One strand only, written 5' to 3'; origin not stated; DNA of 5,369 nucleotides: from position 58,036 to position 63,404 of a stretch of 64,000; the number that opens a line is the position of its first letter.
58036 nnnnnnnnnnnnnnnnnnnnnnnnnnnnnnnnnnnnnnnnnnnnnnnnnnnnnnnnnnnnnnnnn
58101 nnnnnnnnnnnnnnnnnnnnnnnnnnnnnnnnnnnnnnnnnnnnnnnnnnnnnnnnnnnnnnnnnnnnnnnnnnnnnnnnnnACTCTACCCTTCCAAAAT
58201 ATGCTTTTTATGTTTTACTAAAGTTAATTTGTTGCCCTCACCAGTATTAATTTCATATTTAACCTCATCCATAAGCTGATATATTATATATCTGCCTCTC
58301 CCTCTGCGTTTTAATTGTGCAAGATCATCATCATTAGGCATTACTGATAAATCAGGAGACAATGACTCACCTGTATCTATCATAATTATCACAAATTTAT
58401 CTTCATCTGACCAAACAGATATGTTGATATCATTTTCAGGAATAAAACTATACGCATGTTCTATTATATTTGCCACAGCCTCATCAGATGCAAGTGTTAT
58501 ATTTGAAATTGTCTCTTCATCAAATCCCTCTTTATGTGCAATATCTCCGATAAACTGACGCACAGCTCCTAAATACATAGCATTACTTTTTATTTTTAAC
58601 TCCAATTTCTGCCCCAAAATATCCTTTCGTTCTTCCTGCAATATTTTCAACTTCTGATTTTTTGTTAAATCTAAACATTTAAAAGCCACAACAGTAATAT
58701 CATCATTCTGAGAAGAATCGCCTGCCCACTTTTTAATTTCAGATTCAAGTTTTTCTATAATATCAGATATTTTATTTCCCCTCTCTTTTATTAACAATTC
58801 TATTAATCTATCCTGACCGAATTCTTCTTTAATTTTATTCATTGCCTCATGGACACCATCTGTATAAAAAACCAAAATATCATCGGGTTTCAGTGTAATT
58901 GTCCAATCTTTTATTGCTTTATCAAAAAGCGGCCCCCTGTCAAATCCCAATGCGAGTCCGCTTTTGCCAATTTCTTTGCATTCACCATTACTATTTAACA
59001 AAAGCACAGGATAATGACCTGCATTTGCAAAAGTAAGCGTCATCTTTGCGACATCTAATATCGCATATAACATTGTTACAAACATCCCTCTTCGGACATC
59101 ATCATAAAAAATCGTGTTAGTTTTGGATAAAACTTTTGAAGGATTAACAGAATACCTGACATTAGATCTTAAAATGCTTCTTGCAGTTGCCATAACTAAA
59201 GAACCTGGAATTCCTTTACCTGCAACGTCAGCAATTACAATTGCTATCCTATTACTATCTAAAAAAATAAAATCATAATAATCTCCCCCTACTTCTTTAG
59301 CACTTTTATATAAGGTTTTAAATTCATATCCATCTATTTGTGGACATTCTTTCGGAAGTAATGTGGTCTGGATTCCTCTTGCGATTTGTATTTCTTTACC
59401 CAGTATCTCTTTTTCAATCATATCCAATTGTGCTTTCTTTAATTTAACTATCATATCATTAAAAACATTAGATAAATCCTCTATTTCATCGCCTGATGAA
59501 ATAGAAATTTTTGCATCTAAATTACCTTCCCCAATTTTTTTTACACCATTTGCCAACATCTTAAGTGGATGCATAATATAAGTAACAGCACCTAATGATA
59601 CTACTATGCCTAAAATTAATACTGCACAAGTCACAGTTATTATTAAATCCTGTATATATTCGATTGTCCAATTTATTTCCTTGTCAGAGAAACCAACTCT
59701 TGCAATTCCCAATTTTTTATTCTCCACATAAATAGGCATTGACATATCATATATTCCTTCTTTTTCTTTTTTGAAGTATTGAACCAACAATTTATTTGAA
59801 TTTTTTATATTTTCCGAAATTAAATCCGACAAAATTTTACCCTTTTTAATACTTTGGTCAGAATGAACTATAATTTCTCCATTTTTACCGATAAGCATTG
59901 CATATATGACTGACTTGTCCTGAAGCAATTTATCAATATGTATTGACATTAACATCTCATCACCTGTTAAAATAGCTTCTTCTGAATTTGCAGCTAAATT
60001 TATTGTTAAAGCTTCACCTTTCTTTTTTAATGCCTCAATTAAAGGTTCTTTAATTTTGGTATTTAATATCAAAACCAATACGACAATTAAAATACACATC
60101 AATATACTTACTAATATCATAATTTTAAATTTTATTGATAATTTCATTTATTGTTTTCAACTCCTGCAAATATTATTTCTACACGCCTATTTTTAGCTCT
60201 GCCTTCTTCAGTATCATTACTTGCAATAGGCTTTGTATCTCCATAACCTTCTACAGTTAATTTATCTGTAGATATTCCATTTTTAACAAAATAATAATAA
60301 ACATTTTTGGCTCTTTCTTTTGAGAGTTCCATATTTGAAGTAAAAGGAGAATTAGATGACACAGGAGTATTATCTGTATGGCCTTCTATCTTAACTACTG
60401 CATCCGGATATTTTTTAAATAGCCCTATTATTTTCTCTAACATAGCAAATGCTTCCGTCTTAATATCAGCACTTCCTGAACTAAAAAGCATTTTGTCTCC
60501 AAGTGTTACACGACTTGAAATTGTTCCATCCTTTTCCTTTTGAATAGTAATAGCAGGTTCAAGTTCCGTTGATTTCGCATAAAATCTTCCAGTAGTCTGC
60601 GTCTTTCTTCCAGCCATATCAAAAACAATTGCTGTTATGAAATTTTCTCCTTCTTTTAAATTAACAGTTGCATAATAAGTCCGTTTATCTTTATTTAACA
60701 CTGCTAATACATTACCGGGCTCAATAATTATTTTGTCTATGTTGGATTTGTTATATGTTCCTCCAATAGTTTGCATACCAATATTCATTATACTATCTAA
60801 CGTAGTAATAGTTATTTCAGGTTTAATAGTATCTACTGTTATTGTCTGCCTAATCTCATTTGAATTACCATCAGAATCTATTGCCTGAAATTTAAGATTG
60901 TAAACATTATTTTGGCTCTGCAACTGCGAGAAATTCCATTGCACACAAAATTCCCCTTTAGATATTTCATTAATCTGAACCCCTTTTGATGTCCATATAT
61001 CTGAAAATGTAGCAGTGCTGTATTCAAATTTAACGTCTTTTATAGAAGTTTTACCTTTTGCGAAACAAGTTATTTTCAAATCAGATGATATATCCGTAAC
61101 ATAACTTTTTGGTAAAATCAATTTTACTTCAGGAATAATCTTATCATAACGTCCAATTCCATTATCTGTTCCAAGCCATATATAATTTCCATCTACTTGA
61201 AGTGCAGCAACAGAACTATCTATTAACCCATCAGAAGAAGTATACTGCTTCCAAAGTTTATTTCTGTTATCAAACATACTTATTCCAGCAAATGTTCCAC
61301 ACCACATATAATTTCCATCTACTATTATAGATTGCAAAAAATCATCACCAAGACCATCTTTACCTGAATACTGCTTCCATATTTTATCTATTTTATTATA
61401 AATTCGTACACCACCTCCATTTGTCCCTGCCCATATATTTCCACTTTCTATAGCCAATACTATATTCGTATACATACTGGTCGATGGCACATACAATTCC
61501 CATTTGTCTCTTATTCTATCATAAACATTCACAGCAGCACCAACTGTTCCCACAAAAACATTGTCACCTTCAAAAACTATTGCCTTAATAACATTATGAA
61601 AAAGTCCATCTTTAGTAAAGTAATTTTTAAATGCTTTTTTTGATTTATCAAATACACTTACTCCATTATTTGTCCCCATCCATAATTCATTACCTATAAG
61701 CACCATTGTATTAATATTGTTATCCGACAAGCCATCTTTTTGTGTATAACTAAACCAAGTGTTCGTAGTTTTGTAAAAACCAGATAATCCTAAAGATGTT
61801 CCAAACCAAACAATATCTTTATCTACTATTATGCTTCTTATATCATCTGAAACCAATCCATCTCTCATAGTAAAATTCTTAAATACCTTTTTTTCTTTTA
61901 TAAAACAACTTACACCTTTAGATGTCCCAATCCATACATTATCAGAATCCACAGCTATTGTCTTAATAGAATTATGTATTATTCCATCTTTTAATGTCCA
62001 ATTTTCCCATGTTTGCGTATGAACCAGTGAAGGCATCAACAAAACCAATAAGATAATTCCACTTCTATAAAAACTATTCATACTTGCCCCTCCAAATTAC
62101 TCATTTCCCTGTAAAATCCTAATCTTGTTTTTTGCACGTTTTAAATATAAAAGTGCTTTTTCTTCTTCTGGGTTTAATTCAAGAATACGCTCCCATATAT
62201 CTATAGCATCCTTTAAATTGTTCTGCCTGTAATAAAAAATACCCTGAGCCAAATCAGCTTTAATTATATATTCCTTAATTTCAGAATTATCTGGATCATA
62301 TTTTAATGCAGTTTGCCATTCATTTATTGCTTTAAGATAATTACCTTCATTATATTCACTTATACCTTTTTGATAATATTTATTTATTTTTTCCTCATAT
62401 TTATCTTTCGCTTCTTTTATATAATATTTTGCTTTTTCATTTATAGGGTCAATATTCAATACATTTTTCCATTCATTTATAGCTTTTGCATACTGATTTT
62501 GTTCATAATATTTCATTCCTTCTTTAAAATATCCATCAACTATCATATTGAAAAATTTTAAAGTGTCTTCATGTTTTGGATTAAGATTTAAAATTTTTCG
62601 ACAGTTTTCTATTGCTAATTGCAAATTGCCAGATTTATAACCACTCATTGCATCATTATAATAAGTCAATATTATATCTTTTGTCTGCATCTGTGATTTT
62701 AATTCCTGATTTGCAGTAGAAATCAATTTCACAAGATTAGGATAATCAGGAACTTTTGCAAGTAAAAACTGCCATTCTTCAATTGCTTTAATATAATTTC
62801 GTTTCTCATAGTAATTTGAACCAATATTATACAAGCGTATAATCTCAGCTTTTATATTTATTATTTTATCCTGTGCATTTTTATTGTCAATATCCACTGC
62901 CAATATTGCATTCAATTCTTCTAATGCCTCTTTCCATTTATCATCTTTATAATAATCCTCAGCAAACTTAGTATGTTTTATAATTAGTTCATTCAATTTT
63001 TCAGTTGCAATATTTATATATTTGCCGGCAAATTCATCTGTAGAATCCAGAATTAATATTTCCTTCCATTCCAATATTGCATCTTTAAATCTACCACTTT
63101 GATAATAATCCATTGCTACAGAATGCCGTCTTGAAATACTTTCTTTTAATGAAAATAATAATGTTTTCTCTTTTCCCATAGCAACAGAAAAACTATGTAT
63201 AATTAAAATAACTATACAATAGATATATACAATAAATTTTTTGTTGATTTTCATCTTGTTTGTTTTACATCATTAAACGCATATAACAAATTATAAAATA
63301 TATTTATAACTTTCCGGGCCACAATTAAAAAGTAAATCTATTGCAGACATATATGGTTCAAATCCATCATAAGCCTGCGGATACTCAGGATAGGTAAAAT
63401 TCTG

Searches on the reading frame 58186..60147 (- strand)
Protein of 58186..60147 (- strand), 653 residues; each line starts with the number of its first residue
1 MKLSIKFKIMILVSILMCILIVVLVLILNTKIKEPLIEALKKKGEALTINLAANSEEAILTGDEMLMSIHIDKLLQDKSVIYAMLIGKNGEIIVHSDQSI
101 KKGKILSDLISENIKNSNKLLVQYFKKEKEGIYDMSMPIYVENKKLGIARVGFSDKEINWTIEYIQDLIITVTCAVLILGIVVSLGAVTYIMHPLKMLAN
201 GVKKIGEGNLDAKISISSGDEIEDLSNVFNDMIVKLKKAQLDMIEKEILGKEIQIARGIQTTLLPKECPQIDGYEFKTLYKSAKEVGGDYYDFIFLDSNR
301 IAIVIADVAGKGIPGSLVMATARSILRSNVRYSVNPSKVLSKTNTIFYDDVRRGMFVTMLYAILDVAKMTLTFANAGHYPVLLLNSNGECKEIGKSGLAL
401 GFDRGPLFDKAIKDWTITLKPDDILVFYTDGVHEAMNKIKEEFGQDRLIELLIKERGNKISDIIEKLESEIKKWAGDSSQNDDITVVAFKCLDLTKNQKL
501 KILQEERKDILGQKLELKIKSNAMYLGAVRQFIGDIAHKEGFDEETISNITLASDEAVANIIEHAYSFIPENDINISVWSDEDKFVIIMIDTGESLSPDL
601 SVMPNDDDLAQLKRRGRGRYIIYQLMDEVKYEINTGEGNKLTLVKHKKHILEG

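Call 52: search_protein_families(library=pfam, proteins=[window:58186-60147:-], max_evalue=0.00001)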
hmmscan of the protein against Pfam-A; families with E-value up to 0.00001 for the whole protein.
window:58186-60147:- (653 aa): 3 families
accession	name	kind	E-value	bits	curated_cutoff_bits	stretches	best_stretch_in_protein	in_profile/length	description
PF07228.17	SpoIIE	-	4.3e-46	157.7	25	1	298-490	2-190/192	Stage II sporulation protein E (SpoIIE)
PF13581.12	HATPase_c_2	-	1.6e-23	83.5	27.4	1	522-645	4-127/127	Histidine kinase-like ATPase domain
PF00672.30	HAMP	-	2.7e-10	40.8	25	1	190-237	5-52/53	HAMP domain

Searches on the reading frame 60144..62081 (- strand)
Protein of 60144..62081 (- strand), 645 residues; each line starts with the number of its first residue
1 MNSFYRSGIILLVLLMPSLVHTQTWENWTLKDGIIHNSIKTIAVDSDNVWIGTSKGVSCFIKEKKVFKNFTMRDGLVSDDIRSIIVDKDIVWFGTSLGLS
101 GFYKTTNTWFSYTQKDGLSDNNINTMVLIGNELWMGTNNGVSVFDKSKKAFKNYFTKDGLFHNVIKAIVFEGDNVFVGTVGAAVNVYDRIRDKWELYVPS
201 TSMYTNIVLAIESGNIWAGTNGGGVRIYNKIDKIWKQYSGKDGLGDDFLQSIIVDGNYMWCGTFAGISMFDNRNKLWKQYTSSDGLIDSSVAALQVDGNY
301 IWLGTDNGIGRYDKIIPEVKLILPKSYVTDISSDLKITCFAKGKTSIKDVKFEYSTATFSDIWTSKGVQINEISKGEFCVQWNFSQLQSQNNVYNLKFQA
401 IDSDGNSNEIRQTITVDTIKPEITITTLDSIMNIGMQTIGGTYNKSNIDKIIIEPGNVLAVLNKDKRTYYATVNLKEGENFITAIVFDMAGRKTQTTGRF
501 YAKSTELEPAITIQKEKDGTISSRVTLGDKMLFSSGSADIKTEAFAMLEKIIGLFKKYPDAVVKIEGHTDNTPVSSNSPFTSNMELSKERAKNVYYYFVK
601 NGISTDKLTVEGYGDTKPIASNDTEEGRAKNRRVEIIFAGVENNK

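Call 52: search_protein_families(library=pfam, proteins=[window:60144-62081:-], max_evalue=0.00001)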
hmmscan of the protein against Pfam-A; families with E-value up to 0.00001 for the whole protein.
window:60144-62081:- (645 aa): 2 families
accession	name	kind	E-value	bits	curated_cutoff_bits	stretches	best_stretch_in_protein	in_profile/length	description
PF00691.25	OmpA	-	6.5e-22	78.2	27.2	1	532-632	1-98/98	OmpA family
PF07494.17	Reg_prop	-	4.2e-10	39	20.4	0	33-54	1-23/24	Two component regulator propeller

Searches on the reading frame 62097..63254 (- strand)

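Call 52: search_protein_families(library=pfam, proteins=[window:62097-63254:-], max_evalue=0.00001)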
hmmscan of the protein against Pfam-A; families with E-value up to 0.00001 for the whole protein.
window:62097-63254:- (385 aa): 13 families
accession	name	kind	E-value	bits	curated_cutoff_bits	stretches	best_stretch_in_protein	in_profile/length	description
PF07719.23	TPR_2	-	1.7e-26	90.5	27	0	293-323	4-34/34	Tetratricopeptide repeat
PF00515.34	TPR_1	-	4.7e-15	55.1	27.8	0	338-363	8-33/34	Tetratricopeptide repeat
PF13414.12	TPR_11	-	8e-15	54.7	26.8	0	248-275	3-30/42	TPR repeat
PF13432.12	TPR_16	-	5.8e-13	49.4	32.7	0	294-333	1-40/65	Tetratricopeptide repeat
PF24575.1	TPR_Slam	-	1.8e-12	48.1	35.2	0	188-228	40-80/104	Surface lipoprotein assembly modifier, N-terminal TPR repeats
PF13428.12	TPR_14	-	1.3e-10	41.3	23.5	0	335-371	5-41/44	Tetratricopeptide repeat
PF23914.1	TPR_CcmH_CycH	-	2.7e-10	40.7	42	0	191-270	83-152/158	Cytochrome c-type biogenesis protein H TPR domain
PF23558.1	TPR_P4H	-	8e-10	39.2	27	0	295-369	6-80/91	Prolyl 4-hydroxylase peptide-substrate-binding domain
PF14559.12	TPR_19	-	2.8e-09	37.6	25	0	303-366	4-59/68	Tetratricopeptide repeat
PF13424.12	TPR_12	-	4.3e-08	33.7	30.1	0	333-361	5-33/77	Tetratricopeptide repeat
PF10579.15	Rapsyn_N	-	5e-07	30.1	23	0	327-363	2-38/80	Rapsyn N-terminal myristoylation and linker region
PF13525.12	YfiO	-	2.5e-06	27.8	25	0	289-366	4-77/203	Outer membrane lipoprotein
PF13174.12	TPR_6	-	3.3e-06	27.8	26.3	0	334-363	3-32/33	Tetratricopeptide repeat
